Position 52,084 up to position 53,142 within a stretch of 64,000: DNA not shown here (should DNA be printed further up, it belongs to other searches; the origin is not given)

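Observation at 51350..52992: DprA/Smf-like SLOG-fold protein translationally coupled (TTGA) to an unknown protein inside the island: a possible nucleotide-sensing defense pair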

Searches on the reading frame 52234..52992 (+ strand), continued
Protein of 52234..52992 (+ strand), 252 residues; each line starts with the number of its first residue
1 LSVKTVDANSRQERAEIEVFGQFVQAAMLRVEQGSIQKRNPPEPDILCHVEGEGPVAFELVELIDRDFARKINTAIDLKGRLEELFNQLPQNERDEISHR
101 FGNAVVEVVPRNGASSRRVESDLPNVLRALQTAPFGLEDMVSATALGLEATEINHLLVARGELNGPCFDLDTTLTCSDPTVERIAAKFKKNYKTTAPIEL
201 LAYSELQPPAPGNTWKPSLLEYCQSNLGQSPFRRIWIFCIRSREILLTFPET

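Call 81: find_related_loci(query=A2, collection=viral_contigs, flank=4000)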
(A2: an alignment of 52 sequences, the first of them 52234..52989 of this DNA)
Query A2 (252 aa) in viral_contigs; peptide patterns used: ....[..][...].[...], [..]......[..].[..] (x = any residue, [..] = any of these).
102 stretches matched a pattern; 2 encode a relative of the query (tblastn E <= 1e-3); 2 distinct loci.
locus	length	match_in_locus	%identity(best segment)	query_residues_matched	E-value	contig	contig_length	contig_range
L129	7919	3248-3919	33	12-237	3e-24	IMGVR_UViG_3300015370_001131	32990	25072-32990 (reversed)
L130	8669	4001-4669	26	12-245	7e-20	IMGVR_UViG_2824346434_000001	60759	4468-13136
